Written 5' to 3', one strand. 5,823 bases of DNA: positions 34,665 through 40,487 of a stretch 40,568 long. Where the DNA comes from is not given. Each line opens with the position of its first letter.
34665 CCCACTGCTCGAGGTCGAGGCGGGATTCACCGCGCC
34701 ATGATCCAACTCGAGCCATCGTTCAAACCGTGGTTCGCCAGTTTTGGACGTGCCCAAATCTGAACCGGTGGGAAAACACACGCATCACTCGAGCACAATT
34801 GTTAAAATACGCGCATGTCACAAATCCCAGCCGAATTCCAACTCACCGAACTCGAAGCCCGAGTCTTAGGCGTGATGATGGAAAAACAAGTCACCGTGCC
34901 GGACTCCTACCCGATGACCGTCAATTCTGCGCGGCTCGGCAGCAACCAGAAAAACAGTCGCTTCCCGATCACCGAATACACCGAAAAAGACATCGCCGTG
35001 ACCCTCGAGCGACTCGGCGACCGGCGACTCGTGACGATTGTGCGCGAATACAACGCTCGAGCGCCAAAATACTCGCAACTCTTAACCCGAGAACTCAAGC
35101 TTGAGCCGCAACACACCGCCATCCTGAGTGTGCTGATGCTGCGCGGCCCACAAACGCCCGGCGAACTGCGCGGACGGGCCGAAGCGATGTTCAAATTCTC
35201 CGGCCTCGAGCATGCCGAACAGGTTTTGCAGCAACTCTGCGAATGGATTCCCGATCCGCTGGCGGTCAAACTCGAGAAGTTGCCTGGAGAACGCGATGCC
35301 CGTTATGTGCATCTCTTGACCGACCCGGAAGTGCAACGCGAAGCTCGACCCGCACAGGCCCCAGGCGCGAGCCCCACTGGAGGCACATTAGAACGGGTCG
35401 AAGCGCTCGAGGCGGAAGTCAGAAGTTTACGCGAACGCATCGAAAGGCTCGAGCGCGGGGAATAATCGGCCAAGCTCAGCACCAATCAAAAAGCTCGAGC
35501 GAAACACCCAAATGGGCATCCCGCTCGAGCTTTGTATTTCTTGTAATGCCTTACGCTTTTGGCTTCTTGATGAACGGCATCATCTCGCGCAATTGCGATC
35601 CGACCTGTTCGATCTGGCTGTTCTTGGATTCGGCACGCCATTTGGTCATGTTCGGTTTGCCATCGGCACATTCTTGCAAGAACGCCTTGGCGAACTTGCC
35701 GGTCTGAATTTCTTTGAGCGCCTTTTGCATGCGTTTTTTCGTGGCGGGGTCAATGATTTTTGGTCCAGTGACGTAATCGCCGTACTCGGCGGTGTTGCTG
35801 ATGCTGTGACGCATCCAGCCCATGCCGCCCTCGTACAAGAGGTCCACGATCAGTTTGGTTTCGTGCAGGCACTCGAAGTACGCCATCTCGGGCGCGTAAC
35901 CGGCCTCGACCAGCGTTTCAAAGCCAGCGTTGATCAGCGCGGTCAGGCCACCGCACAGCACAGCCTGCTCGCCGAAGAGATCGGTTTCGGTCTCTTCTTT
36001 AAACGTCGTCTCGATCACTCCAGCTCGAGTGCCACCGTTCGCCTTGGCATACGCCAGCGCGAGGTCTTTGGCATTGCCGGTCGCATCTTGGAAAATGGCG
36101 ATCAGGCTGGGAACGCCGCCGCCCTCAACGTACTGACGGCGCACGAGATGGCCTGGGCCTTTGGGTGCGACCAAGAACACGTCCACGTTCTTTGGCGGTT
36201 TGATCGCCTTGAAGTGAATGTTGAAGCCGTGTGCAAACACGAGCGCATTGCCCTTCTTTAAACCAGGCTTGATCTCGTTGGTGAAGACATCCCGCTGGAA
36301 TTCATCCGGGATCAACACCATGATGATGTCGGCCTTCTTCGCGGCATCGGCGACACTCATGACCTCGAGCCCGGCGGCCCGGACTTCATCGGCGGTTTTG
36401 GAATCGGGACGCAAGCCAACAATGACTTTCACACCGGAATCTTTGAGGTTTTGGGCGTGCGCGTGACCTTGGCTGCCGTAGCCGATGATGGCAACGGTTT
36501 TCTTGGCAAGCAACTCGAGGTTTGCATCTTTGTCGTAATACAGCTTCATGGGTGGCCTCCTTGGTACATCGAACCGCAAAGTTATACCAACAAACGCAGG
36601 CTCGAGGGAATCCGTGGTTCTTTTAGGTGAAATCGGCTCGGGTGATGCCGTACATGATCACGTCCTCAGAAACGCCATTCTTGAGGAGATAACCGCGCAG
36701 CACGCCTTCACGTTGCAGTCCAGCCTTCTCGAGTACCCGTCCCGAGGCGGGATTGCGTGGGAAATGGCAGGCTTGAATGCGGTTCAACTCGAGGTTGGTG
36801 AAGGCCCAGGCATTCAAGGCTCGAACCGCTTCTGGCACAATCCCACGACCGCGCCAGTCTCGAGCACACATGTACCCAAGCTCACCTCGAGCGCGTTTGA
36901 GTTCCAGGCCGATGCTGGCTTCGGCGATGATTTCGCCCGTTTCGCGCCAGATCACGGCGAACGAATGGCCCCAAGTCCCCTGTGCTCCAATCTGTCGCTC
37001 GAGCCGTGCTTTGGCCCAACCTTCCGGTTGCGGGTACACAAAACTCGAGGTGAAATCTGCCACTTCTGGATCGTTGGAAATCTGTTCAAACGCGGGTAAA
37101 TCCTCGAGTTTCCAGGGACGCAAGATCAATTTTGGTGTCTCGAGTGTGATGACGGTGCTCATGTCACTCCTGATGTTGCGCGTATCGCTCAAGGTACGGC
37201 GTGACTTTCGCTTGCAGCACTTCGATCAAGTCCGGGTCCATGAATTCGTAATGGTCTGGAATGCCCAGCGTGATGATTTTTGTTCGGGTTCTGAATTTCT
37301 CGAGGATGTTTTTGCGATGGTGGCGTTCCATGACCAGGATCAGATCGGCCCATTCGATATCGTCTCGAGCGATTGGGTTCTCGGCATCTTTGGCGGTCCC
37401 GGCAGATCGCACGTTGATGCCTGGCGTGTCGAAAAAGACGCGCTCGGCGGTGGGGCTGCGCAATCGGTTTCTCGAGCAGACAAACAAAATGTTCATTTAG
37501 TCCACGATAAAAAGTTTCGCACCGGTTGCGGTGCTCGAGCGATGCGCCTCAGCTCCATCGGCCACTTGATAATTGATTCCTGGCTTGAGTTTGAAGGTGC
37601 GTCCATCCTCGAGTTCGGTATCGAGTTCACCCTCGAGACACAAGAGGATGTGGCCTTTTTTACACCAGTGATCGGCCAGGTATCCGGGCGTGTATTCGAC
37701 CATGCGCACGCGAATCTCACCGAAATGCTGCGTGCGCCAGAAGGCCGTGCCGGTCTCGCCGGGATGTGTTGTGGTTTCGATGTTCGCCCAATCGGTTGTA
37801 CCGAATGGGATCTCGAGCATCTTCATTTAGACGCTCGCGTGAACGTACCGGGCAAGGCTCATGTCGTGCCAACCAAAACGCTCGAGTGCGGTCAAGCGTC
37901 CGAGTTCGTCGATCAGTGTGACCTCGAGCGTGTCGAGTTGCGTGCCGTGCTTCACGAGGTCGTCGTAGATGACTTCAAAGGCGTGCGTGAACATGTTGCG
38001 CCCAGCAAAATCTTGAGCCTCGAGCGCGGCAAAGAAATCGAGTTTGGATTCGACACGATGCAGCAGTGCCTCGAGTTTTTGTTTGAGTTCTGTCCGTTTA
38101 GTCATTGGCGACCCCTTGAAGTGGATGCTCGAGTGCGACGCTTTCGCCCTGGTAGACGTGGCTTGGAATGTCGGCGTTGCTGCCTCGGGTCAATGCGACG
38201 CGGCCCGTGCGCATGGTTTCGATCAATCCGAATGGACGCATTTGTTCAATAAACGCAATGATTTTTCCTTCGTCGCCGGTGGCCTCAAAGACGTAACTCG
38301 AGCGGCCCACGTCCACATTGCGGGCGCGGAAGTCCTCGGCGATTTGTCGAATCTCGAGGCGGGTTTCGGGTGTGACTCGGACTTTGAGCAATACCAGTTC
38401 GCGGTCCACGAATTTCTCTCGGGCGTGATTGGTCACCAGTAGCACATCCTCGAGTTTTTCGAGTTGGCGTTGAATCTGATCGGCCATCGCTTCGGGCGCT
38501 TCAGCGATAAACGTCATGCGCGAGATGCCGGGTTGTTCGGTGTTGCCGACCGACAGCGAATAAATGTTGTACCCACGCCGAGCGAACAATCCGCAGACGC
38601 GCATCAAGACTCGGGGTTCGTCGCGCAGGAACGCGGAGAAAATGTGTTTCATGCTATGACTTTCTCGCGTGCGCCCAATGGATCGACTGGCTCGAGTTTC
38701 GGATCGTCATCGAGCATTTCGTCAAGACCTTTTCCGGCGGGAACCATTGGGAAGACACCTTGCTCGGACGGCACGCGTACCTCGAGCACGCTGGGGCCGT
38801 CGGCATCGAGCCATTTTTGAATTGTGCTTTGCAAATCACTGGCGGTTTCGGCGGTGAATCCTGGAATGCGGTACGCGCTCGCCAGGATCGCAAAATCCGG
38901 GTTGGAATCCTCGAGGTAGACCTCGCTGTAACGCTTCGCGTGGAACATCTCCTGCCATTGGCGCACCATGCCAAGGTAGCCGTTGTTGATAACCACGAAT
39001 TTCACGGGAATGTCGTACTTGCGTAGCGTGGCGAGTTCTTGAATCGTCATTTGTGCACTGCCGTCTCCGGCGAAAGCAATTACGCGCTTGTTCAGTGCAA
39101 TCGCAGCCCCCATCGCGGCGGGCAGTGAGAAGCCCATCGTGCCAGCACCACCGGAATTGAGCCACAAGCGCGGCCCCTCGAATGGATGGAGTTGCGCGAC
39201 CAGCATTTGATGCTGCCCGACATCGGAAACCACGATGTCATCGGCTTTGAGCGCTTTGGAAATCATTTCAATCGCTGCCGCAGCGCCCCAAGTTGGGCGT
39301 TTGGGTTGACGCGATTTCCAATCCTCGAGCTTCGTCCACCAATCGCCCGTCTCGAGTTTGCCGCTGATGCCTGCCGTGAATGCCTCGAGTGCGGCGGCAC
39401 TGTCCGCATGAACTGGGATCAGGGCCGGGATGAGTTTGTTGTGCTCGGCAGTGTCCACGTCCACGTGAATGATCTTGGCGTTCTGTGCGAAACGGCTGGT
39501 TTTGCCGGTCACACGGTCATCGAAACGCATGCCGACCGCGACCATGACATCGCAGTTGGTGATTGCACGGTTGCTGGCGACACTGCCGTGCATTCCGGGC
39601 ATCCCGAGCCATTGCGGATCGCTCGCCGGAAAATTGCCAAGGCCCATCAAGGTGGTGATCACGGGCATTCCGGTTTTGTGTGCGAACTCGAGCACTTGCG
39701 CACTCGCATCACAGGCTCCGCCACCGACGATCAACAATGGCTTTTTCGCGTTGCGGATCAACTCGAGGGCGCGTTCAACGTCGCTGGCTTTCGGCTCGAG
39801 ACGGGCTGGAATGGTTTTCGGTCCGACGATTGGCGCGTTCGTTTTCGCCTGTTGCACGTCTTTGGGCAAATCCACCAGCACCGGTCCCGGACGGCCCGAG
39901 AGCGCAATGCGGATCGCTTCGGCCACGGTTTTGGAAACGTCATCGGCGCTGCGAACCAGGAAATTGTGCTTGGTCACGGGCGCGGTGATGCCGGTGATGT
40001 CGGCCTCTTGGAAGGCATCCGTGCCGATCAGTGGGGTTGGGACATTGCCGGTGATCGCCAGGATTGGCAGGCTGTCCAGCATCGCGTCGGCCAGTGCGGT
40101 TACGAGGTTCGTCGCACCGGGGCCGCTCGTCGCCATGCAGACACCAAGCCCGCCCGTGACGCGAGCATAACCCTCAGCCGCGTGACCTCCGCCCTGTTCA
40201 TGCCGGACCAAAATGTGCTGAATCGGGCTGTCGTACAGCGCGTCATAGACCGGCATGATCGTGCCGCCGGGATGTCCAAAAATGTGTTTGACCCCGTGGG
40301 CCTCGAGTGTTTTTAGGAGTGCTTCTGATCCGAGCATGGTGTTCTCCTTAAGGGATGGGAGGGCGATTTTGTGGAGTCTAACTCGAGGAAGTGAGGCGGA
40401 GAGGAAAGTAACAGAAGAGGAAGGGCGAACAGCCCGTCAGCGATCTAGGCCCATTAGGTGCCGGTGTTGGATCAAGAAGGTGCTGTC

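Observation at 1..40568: CTCGAG occurs ~285 times in 40.6 kb: a HIP1-like highly iterated palindrome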

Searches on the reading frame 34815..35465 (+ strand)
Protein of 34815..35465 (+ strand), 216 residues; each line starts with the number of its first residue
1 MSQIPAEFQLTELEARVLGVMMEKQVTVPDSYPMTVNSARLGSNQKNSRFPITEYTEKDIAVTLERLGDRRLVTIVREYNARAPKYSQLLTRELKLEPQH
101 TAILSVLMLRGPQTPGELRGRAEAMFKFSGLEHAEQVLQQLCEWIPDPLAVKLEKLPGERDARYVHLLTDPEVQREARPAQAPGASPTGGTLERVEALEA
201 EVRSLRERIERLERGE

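Call 47: search_protein_families(library=pfam, proteins=[window:34815-35465:+], max_evalue=0.001)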
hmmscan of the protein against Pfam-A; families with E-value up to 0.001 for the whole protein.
window:34815-35465:+ (216 aa): 1 family
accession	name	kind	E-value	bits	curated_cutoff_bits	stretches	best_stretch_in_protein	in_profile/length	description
PF04337.18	DUF480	-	7.3e-48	162.9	25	1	10-158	1-148/149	Protein of unknown function, DUF480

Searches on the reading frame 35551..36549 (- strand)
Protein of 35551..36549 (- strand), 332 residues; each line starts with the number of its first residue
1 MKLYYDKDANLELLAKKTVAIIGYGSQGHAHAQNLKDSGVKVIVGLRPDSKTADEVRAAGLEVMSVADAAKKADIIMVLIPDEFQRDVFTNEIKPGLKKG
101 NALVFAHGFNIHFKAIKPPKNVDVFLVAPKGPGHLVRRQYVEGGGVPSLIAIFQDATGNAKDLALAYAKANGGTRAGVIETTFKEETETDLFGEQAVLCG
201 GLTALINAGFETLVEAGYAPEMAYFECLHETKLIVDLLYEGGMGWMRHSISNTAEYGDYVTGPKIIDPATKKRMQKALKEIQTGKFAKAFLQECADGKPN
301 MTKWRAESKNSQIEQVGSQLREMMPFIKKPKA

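Call 47: search_protein_families(library=pfam, proteins=[window:35551-36549:-], max_evalue=0.001)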
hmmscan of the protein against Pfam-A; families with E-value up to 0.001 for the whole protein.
window:35551-36549:- (332 aa): 7 families
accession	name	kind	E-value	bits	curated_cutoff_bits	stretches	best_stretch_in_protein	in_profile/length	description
PF07991.19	KARI_N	-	6.8e-77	257.1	20.6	1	14-177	2-165/165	Acetohydroxy acid isomeroreductase, NADPH-binding domain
PF01450.25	KARI_C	-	4.6e-65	218.8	29.1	1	183-325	1-143/144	Ketol-acid reductoisomerase, C-terminal domain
PF03807.23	F420_oxidored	-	4.2e-09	37.3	21.6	1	18-95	1-80/94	NADP oxidoreductase coenzyme F420-dependent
PF02826.25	2-Hacid_dh_C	-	5e-09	36.2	25.1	1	11-82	31-101/178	D-isomer specific 2-hydroxyacid dehydrogenase, NAD binding domain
PF03446.21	NAD_binding_2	-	3.5e-08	34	21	1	18-104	1-90/161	NAD binding domain of 6-phosphogluconate dehydrogenase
PF02629.25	CoA_binding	-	5.1e-06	27.6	22.3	1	16-98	3-89/97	CoA binding domain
PF00670.27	AdoHcyase_NAD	-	6.6e-06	26.8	27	1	13-78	20-84/162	S-adenosyl-L-homocysteine hydrolase, NAD binding domain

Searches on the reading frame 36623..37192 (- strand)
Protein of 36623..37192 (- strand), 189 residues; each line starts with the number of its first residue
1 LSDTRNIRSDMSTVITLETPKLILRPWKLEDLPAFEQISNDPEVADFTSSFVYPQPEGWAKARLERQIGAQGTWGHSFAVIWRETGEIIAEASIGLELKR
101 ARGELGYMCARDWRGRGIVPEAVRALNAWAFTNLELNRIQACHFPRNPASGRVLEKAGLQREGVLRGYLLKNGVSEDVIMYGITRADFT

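Call 47: search_protein_families(library=pfam, proteins=[window:36623-37192:-], max_evalue=0.001)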
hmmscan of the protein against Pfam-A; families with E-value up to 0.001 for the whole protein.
window:36623-37192:- (189 aa): 2 families
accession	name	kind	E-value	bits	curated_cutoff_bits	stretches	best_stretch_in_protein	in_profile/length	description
PF13302.13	Acetyltransf_3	-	8e-28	98.3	25.4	1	22-160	2-138/138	Acetyltransferase (GNAT) domain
PF00583.31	Acetyltransf_1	-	2.5e-07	31.4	20.7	1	57-158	14-115/116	Acetyltransferase (GNAT) family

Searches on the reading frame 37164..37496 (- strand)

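Call 93: search_protein_families(library=ncbifam, proteins=[window:37164-37496:-], max_evalue=0.001)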
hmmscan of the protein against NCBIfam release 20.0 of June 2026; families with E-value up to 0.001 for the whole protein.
window:37164-37496:- (110 aa): 2 families
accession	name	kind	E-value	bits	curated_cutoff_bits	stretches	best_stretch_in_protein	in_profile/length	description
NF007520.0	PRK10126.1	equivalog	2.7e-05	24.7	243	0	2-34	4-37/147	low molecular weight protein-tyrosine-phosphatase Wzb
NF008486.0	PRK11391.1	equivalog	0.00046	20.7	247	0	2-43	8-50/148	phosphotyrosine-protein phosphatase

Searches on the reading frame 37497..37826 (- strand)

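Call 93: search_protein_families(library=ncbifam, proteins=[window:37497-37826:-], max_evalue=0.001)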
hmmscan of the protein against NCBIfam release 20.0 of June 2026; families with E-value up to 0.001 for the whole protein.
window:37497-37826:- (109 aa): 1 family
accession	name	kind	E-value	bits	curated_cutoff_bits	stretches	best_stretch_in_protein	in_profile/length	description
NF038084.1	DHCW_cupin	hypoth_equivalog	2.1e-54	182.1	70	1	5-109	2-106/106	DHCW motif cupin fold protein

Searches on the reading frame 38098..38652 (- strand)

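Call 47: search_protein_families(library=pfam, proteins=[window:38098-38652:-], max_evalue=0.001)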
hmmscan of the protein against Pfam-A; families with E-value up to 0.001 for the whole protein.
window:38098-38652:- (184 aa): 4 families
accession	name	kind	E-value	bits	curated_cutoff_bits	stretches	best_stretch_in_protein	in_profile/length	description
PF10369.15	ALS_ss_C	-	2.6e-28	98.3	23.2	1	84-157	1-74/74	Small subunit of acetolactate synthase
PF22629.2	ACT_AHAS_ss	-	1e-18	67.7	27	1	9-71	5-66/67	AHAS small subunit-like ACT domain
PF13710.12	ACT_5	-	3.6e-13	49.6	27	1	12-71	2-60/62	ACT domain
PF01842.31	ACT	-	1e-08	35.3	27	1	6-68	4-65/66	ACT domain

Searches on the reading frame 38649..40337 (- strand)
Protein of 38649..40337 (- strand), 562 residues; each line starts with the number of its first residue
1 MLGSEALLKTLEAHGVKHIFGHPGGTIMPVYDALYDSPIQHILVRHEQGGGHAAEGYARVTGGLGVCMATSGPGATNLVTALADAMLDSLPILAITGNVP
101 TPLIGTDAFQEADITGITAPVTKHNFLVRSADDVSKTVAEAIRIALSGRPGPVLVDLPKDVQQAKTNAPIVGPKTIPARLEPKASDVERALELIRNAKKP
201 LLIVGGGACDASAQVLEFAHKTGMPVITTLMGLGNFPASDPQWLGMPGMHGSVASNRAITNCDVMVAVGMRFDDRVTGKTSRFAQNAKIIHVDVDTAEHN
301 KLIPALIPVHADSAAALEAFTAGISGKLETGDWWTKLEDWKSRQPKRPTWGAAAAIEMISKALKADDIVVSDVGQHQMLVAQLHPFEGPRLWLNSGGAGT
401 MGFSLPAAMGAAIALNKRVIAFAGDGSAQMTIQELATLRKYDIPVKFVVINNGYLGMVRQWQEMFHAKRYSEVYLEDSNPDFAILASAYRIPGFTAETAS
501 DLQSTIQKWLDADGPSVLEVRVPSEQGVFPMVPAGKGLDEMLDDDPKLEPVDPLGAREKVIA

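Call 5: search_protein_families(library=pfam, proteins=[window:38649-40337:-])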
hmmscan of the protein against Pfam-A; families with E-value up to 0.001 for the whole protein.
window:38649-40337:- (562 aa): 3 families
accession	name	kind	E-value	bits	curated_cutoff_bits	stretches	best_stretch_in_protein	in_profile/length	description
PF02775.26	TPP_enzyme_C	-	3.7e-50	170.1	21.9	1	372-520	1-151/151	Thiamine pyrophosphate enzyme, C-terminal TPP binding domain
PF00205.28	TPP_enzyme_M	-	8.6e-44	149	30.4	1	187-319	1-136/137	Thiamine pyrophosphate enzyme, central domain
PF02776.23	TPP_enzyme_N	-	3.8e-42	143.3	26.8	1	3-116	3-118/119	Thiamine pyrophosphate enzyme, N-terminal TPP binding domain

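Call 21: find_encoding_contigs(protein=window:38649-40337:-, flank=10000, max_places=10)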
Protein window:38649-40337:- (562 aa): 2 contigs read that carry it; 2 places shown.
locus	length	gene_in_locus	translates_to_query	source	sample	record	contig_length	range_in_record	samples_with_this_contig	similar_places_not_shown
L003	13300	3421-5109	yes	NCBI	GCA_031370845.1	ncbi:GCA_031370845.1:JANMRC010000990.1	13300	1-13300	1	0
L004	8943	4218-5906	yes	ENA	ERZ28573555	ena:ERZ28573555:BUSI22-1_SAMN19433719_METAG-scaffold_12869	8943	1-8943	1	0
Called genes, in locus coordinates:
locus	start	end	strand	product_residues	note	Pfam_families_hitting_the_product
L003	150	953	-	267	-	PF01209:Ubie_methyltran, PF13489:Methyltransf_23, PF13847:Methyltransf_31, PF08241:Methyltransf_11, PF08242:Methyltransf_12, PF13649:Methyltransf_25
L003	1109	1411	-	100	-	-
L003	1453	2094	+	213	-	PF00702:Hydrolase, PF12710:HAD, PF13419:HAD_2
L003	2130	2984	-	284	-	PF08501:Shikimate_dh_N, PF03435:Sacchrp_dh_NADP (faint), PF01488:Shikimate_DH (weak), PF18317:SDH_C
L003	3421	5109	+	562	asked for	PF02776:TPP_enzyme_N, PF00205:TPP_enzyme_M, PF02775:TPP_enzyme_C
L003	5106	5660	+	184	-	PF01842:ACT, PF22629:ACT_AHAS_ss, PF13710:ACT_5, PF10369:ALS_ss_C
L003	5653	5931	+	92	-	-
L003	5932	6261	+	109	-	-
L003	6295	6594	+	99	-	-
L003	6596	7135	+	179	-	PF13302:Acetyltransf_3, PF00583:Acetyltransf_1 (weak)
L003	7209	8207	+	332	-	PF00670:AdoHcyase_NAD (weak), PF02826:2-Hacid_dh_C, PF02629:CoA_binding (weak), PF03446:NAD_binding_2, PF03807:F420_oxidored, PF07991:KARI_N, PF01450:KARI_C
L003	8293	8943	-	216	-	PF04337:DUF480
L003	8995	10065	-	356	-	-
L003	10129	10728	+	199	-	PF02585:PIG-L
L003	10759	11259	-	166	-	PF02743:dCache_1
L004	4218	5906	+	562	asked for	PF02776:TPP_enzyme_N, PF00205:TPP_enzyme_M, PF02775:TPP_enzyme_C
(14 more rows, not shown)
